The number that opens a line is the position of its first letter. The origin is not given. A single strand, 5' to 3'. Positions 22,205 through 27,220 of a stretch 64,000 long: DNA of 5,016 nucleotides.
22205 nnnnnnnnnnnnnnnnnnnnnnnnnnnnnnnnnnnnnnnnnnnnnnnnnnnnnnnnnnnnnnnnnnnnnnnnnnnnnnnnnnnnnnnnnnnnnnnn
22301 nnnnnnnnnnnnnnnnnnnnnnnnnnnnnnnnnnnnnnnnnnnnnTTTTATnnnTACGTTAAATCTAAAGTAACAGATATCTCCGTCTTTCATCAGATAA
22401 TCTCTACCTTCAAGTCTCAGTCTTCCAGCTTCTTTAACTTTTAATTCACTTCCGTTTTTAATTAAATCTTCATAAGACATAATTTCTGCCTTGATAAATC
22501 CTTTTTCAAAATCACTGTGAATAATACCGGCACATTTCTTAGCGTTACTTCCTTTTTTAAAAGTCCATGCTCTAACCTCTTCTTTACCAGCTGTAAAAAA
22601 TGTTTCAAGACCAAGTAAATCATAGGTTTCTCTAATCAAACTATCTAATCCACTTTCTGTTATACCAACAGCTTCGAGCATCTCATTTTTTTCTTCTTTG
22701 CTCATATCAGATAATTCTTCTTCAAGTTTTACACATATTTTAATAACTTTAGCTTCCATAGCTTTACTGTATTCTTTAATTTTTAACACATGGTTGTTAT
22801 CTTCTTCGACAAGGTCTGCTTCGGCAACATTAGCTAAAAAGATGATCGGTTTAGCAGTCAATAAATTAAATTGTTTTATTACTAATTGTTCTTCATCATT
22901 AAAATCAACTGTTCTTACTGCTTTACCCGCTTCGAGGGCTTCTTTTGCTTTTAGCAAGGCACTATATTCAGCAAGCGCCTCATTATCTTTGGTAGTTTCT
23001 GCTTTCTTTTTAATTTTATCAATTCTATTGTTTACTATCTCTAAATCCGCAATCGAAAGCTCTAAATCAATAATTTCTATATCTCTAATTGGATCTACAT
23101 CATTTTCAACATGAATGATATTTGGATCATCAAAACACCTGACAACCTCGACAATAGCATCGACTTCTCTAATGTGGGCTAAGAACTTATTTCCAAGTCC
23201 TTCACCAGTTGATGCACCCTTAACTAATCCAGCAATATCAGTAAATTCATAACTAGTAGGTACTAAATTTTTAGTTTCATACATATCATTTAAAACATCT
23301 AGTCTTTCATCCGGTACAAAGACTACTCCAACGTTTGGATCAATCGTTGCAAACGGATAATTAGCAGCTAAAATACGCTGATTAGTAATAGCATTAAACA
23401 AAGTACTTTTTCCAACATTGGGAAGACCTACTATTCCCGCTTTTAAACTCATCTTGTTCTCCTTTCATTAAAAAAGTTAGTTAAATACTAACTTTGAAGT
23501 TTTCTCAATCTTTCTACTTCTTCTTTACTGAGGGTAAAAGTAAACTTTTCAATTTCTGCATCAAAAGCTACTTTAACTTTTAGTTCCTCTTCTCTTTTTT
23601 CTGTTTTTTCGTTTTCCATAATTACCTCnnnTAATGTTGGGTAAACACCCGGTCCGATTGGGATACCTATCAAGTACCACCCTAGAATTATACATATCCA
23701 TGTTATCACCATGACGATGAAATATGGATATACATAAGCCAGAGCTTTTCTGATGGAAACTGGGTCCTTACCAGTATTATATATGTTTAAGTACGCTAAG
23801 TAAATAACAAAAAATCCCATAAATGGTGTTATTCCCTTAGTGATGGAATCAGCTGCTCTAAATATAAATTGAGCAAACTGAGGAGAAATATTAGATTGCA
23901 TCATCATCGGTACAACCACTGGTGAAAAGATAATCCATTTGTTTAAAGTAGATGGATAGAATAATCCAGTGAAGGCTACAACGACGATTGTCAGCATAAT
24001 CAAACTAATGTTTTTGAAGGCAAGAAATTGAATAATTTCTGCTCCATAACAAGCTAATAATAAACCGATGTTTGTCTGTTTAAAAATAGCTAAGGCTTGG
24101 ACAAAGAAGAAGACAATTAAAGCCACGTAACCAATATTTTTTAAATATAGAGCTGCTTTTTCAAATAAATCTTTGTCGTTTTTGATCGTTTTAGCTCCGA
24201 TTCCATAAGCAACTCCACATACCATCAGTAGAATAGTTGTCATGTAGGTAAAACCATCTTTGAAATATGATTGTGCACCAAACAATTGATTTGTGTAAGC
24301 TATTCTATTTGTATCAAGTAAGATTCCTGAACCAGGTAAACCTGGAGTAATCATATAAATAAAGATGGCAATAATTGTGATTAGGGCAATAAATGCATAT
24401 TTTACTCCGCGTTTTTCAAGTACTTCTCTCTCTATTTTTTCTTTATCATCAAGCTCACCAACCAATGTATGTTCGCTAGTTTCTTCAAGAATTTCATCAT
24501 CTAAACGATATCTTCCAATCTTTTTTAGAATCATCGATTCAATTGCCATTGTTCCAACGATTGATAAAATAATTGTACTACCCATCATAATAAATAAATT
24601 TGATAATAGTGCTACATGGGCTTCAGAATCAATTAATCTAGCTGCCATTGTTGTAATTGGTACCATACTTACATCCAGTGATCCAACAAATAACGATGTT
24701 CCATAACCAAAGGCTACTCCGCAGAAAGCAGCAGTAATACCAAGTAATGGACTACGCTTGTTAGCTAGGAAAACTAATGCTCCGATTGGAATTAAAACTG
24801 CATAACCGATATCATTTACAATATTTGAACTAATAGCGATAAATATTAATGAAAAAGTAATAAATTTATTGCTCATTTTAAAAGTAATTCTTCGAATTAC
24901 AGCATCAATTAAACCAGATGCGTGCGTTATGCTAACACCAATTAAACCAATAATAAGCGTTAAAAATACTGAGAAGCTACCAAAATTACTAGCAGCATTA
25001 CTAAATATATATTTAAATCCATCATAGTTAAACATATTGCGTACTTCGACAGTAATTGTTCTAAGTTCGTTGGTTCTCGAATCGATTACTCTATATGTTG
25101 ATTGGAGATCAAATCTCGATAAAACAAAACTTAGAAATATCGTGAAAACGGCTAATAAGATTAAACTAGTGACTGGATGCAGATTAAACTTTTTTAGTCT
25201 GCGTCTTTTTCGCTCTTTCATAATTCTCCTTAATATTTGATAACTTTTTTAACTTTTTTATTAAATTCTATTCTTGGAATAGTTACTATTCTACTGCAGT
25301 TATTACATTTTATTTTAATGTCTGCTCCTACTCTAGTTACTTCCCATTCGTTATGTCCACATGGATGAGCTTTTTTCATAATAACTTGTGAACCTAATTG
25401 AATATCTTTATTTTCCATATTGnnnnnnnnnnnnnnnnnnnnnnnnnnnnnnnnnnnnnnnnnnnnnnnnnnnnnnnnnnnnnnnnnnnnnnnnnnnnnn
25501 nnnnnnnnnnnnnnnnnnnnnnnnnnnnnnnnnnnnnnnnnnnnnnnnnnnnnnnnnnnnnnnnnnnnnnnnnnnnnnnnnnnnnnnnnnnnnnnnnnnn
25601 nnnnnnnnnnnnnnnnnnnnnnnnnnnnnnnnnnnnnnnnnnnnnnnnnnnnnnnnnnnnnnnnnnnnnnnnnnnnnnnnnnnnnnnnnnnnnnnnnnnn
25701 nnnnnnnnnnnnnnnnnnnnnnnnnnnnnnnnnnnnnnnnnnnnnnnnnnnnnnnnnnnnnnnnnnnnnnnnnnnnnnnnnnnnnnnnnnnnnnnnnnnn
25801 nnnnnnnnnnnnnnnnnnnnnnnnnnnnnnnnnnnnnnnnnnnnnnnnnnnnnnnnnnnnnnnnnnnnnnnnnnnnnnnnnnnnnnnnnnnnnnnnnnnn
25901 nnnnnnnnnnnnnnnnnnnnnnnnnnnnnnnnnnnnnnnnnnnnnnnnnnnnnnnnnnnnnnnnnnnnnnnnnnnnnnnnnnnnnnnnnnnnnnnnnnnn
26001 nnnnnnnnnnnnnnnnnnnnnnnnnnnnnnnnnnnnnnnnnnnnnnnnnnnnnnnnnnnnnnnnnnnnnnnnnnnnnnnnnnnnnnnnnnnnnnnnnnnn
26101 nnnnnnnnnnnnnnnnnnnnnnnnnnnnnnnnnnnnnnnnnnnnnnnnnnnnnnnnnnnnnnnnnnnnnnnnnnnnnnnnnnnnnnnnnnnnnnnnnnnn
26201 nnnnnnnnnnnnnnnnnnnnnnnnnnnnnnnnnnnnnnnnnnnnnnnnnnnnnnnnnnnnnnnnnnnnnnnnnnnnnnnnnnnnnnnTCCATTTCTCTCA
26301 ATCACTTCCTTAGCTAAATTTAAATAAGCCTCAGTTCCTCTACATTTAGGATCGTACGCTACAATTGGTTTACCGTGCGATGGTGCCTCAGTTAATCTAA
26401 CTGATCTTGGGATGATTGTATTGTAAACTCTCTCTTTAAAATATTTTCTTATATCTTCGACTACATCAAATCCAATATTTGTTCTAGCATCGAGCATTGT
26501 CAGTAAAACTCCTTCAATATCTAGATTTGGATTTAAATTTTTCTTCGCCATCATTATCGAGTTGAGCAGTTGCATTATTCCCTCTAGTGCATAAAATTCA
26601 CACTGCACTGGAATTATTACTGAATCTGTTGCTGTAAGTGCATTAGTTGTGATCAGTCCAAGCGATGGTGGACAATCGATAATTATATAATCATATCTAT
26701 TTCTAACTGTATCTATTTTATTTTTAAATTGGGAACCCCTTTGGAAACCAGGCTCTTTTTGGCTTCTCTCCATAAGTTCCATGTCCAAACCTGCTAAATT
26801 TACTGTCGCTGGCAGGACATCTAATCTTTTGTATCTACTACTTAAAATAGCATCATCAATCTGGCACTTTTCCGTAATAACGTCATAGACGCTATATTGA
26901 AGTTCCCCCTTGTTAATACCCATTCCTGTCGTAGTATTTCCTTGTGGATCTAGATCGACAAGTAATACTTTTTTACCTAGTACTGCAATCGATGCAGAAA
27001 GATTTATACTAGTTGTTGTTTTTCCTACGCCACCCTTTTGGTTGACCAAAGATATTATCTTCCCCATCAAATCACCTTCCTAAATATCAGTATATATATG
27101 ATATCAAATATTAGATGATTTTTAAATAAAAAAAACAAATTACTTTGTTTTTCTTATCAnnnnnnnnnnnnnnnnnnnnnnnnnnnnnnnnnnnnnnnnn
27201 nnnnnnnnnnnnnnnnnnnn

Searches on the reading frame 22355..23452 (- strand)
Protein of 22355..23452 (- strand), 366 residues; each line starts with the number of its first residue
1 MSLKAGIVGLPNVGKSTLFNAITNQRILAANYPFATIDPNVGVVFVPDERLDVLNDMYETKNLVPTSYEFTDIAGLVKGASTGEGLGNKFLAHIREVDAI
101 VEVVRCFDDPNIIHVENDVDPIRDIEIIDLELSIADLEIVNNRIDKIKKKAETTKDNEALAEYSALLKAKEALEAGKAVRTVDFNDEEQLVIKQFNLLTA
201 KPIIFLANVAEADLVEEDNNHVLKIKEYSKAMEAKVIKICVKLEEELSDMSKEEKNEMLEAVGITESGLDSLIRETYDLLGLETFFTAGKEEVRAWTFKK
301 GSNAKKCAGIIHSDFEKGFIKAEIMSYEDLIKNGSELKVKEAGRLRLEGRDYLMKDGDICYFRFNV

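Call 46: search_protein_families(library=pfam, proteins=[window:22355-23452:-], max_evalue=0.01)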
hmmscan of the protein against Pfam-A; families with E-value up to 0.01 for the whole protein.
window:22355-23452:- (366 aa): 3 families
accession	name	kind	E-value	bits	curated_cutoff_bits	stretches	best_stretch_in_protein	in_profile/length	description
PF06071.19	YchF-GTPase_C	-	2.5e-38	130.5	27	1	282-365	1-84/84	Protein of unknown function (DUF933)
PF01926.29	MMR_HSR1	-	7.5e-22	78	21.9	1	5-116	2-86/113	50S ribosome-binding GTPase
PF02421.24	FeoB_N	-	5e-09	36.3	27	1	6-54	4-52/156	Ferrous iron transport protein B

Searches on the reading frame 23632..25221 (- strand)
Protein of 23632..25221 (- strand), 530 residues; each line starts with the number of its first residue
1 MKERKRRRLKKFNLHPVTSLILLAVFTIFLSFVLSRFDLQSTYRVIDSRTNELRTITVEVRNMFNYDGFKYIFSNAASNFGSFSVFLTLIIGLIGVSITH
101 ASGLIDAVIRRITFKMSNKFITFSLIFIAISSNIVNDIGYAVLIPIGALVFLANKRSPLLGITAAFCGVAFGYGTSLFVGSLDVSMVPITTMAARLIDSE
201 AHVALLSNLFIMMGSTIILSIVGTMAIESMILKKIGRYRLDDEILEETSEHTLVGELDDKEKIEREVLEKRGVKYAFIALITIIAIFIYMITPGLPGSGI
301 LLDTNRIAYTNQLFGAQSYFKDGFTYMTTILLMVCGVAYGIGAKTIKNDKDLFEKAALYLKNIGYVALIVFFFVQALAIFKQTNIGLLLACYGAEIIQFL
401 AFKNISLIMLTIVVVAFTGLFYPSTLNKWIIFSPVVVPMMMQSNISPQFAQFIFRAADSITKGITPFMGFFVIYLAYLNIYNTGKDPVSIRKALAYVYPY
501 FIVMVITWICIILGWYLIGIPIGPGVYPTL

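Call 46: search_protein_families(library=pfam, proteins=[window:23632-25221:-], max_evalue=0.01)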
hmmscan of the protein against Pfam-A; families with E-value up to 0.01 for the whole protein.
window:23632-25221:- (530 aa): 1 family
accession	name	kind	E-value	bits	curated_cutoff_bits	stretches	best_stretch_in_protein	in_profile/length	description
PF03806.19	ABG_transport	-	3.7e-96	322.8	27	1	15-528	15-500/502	AbgT putative transporter family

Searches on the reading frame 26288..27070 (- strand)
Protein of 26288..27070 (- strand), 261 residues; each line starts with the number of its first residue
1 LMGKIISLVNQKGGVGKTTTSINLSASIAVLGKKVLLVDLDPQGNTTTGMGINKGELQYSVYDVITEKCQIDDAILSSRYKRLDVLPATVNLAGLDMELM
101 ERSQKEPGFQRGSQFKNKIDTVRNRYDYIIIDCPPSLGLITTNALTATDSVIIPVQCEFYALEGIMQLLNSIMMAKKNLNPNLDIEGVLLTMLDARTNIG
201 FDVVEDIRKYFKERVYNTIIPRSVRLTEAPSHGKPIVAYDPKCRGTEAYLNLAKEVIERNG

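Call 46: search_protein_families(library=pfam, proteins=[window:26288-27070:-], max_evalue=0.01)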
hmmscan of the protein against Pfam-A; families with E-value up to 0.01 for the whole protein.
window:26288-27070:- (261 aa): 8 families
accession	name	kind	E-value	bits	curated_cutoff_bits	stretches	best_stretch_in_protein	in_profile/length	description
PF13614.12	AAA_31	-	1.3e-68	230.9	27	1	4-185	2-177/177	AAA domain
PF01656.29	CbiA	-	4.3e-26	91.7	25.4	1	6-236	1-125/125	CobQ/CobB/MinD/ParA nucleotide binding domain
PF00142.24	Fer4_NifH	-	1.8e-13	51.1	25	1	11-73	7-67/271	4Fe-4S iron sulfur cluster binding proteins, NifH/frxC family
PF09140.17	MipZ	-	6.2e-12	45.8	20.7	2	5-48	2-45/262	ATPase MipZ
PF06564.18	CBP_BcsQ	-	8.7e-12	45.5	21.3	1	5-254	3-231/234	Cellulose biosynthesis protein BcsQ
PF10609.15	ParA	-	1.1e-11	45.1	27.1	1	4-155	4-144/246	NUBPL iron-transfer P-loop NTPase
PF02374.21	ArsA_ATPase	-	2.1e-10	40.8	24.3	1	8-136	5-135/305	Anion-transporting ATPase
PF00448.28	SRP54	-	0.0015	18.7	22.7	0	13-41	10-38/196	SRP54-type protein, GTPase domain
